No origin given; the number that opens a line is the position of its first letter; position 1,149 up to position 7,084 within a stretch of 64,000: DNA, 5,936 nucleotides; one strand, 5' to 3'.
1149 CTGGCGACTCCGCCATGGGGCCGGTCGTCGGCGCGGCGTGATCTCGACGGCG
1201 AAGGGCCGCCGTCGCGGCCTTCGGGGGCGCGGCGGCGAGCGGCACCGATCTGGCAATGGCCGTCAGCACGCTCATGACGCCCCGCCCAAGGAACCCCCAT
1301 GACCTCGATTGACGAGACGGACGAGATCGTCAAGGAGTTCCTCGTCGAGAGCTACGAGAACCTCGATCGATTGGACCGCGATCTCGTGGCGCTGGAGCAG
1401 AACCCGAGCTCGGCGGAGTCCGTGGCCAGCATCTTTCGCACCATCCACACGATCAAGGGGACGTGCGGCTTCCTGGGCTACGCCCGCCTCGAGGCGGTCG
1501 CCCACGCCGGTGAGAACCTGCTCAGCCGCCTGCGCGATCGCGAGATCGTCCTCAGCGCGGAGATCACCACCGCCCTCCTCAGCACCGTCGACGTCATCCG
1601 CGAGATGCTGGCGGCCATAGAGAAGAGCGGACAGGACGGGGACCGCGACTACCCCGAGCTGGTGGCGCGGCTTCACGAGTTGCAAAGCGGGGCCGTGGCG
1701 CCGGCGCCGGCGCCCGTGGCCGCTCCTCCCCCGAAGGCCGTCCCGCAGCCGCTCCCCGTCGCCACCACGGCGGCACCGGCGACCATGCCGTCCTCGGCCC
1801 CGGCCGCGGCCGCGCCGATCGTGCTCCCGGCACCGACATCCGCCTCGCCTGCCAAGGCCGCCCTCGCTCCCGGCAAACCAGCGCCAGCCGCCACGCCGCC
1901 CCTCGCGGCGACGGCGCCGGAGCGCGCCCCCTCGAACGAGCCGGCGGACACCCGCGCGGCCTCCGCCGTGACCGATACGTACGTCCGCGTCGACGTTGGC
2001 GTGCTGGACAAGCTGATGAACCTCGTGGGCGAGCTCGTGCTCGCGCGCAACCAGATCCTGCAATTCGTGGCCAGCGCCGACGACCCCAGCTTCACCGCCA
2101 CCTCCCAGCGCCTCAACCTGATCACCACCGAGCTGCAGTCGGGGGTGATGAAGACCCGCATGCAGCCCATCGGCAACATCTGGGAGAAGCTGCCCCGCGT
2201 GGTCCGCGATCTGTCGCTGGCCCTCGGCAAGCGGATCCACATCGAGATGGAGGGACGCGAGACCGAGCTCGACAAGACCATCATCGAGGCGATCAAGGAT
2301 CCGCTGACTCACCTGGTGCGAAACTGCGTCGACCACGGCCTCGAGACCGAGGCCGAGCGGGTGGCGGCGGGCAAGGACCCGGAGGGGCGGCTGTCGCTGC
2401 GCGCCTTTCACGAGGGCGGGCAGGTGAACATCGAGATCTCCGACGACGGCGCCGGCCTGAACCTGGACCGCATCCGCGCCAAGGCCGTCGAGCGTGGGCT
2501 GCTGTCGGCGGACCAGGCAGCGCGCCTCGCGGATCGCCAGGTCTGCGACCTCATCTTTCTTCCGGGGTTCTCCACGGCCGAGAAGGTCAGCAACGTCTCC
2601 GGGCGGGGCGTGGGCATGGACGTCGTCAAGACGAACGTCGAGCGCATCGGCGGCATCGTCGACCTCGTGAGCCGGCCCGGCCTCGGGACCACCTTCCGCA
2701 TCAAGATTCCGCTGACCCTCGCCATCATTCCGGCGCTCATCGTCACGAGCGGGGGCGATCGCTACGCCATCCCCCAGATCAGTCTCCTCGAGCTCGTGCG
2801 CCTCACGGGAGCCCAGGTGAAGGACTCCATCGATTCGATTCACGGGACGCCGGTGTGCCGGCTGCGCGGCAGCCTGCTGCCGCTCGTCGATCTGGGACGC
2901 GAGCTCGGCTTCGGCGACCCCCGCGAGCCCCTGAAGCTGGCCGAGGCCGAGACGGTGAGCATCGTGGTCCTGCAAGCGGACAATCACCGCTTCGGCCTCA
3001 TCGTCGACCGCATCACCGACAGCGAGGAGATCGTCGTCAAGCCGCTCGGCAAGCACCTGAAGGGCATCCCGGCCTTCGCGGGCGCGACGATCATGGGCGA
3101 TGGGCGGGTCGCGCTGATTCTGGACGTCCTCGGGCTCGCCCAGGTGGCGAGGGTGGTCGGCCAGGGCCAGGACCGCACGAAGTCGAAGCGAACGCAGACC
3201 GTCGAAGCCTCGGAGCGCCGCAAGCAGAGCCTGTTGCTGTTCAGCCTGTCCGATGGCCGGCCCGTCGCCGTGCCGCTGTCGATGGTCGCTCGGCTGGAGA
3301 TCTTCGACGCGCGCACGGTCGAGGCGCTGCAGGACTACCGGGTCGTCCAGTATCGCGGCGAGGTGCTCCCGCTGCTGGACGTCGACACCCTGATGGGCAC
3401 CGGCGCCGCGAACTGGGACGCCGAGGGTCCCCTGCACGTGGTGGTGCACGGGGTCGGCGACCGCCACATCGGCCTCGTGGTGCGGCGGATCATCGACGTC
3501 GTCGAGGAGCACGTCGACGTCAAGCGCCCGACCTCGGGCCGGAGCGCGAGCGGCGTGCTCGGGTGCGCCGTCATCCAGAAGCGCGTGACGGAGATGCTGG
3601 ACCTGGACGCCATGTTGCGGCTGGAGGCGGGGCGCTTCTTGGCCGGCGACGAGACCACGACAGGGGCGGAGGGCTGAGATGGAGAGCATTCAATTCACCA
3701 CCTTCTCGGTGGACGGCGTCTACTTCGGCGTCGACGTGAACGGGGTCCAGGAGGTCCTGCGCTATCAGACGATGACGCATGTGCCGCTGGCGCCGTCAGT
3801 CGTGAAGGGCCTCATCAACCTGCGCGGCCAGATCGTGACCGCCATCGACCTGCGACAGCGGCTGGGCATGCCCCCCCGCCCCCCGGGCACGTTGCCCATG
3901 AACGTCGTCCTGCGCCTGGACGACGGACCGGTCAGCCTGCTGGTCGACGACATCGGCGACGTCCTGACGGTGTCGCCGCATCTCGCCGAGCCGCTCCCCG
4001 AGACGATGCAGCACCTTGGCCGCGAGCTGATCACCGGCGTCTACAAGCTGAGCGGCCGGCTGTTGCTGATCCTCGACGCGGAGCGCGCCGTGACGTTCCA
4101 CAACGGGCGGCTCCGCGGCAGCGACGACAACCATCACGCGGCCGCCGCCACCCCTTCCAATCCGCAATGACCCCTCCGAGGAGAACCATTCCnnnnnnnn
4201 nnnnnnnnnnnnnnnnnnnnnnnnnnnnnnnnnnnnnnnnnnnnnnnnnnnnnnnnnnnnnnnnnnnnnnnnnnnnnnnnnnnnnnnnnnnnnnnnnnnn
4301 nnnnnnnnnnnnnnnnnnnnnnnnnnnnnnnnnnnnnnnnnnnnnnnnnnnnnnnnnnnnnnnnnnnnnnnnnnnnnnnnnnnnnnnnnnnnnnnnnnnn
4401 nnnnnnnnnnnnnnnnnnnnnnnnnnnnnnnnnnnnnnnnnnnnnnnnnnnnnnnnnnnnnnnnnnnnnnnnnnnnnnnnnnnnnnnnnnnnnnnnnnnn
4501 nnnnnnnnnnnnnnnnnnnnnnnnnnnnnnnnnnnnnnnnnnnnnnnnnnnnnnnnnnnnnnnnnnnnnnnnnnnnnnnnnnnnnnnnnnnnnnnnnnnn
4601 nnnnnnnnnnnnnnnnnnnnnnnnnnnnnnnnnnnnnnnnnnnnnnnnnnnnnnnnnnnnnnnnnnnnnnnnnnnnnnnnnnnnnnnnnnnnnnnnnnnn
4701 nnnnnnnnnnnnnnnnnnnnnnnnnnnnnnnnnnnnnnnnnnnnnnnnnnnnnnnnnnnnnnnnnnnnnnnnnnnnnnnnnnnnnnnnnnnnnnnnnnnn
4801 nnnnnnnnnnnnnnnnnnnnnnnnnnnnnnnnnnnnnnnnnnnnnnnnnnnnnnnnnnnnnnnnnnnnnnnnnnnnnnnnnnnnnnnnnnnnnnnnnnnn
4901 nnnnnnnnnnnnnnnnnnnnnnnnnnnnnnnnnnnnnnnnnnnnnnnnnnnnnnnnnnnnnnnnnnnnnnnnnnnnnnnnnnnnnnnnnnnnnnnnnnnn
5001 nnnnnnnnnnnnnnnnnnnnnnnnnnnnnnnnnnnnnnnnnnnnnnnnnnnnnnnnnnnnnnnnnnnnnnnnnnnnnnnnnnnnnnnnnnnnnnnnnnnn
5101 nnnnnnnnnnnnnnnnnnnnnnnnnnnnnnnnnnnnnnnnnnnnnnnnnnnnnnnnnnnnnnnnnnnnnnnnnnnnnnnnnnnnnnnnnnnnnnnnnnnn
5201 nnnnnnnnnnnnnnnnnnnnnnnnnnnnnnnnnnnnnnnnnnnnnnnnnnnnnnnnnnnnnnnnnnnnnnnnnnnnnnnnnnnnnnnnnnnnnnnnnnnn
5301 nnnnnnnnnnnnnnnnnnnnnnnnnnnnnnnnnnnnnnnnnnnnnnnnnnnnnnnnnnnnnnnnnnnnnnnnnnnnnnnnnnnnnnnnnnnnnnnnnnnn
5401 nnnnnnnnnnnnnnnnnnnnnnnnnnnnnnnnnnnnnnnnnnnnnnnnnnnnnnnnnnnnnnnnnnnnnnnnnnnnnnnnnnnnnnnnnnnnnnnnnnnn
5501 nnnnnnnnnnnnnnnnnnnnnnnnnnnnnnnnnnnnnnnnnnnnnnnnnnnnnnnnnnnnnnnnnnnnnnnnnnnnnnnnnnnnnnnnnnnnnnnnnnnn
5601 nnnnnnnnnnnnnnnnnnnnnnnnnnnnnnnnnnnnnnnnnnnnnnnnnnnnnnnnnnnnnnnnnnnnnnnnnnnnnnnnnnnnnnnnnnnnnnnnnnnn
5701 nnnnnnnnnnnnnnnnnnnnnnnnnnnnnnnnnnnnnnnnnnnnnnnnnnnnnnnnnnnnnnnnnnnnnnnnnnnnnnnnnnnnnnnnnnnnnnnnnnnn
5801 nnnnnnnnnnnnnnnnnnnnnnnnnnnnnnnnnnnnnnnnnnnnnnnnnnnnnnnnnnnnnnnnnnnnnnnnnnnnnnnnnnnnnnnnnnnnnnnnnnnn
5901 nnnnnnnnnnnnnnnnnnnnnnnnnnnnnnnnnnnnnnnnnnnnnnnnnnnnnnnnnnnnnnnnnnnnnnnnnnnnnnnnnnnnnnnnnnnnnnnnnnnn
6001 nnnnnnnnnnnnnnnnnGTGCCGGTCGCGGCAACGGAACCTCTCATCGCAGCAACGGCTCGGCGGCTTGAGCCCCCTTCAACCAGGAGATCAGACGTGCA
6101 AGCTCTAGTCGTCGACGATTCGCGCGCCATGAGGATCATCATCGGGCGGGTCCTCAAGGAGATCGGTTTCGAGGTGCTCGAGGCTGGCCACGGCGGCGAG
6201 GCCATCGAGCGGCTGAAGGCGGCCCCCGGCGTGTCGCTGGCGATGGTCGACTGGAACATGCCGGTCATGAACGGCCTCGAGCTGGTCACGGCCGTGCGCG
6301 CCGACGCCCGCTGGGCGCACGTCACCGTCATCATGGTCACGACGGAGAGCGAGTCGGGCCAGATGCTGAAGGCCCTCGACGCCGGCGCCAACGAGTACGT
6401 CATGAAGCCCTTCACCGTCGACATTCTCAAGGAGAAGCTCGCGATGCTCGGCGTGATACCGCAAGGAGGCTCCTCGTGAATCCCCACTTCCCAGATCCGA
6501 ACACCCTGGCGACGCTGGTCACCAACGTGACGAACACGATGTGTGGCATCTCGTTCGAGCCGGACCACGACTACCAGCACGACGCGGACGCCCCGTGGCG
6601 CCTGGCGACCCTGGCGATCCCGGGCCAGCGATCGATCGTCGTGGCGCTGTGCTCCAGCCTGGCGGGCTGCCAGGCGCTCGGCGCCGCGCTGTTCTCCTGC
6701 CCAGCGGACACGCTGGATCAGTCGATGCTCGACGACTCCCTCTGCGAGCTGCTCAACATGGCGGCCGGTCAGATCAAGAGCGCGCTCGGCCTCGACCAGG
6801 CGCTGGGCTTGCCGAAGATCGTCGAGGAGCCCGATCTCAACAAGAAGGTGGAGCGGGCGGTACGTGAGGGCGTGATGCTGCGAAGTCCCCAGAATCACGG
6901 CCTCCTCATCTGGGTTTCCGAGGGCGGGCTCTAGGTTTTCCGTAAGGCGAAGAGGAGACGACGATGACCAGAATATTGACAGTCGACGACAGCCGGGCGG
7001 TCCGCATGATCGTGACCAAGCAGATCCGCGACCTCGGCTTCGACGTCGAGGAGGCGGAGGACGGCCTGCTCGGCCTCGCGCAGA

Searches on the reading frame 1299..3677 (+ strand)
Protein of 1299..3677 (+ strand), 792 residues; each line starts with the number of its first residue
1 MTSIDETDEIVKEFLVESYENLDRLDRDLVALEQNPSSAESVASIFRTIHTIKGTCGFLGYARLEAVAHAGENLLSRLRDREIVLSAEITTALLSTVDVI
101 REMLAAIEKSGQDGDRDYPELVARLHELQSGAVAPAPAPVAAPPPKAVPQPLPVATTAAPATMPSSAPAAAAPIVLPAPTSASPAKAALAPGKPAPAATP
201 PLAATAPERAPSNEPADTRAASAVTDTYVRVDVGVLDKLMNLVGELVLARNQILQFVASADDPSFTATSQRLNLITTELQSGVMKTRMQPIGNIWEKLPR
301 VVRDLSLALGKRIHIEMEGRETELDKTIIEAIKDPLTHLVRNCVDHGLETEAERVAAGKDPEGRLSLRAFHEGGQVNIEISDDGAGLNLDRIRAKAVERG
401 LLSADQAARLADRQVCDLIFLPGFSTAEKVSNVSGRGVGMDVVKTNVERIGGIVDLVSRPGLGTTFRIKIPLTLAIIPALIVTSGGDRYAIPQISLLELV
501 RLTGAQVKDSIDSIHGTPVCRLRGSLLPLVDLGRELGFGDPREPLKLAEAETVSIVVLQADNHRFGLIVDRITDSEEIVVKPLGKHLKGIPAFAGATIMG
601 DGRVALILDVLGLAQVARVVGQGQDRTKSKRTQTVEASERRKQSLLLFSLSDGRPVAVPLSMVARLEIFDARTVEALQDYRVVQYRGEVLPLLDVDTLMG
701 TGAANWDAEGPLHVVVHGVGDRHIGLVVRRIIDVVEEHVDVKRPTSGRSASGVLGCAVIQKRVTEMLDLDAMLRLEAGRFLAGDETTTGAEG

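Call 55: search_protein_families(library=pfam, proteins=[window:1299-3677:+], max_evalue=0.001)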
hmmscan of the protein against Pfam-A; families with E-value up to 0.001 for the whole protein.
window:1299-3677:+ (792 aa): 4 families
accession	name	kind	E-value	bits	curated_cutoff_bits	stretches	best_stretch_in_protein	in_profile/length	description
PF01584.24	CheW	-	2.2e-39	134.7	23.5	2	479-615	2-135/138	CheW-like domain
PF02518.31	HATPase_c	-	3.3e-16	60.1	26.4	1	334-473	4-110/111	Histidine kinase-, DNA gyrase B-, and HSP90-like ATPase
PF02895.20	H-kinase_dim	-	3.4e-16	59.9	23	1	228-286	3-68/68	Signal transducing histidine kinase, homodimeric domain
PF01627.28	Hpt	-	1.1e-13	51.7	24.6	1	9-108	1-82/84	Hpt domain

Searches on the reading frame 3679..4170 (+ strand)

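Call 55: search_protein_families(library=pfam, proteins=[window:3679-4170:+], max_evalue=0.001)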
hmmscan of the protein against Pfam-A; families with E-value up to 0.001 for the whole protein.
window:3679-4170:+ (163 aa): 1 family
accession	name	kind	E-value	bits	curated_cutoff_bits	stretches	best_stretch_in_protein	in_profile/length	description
PF01584.24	CheW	-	2.4e-32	111.9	23.5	1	5-137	1-133/138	CheW-like domain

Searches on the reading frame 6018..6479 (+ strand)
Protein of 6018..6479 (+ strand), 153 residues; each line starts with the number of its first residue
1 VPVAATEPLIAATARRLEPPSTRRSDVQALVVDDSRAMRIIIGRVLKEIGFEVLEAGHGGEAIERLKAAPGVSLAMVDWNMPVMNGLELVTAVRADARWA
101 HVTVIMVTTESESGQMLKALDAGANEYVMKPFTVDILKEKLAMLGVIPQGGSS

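Call 55: search_protein_families(library=pfam, proteins=[window:6018-6479:+], max_evalue=0.001)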
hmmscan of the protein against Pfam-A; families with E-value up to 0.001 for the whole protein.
window:6018-6479:+ (153 aa): 1 family
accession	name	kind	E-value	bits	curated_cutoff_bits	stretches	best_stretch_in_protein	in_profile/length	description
PF00072.30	Response_reg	-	4.2e-24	85.3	30.2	1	30-141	2-110/111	Response regulator receiver domain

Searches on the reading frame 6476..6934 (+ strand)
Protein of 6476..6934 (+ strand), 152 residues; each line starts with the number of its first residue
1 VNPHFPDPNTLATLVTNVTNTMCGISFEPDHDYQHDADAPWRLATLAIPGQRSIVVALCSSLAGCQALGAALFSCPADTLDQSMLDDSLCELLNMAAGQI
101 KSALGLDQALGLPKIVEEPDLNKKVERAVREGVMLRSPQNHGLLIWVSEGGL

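Call 55: search_protein_families(library=pfam, proteins=[window:6476-6934:+], max_evalue=0.001)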
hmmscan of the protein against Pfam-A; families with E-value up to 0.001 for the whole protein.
window:6476-6934:+ (152 aa): 1 family
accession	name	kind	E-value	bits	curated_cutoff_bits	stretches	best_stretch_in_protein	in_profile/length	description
PF13690.11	CheX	-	1.2e-08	35.3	27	1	45-125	4-82/94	Chemotaxis phosphatase CheX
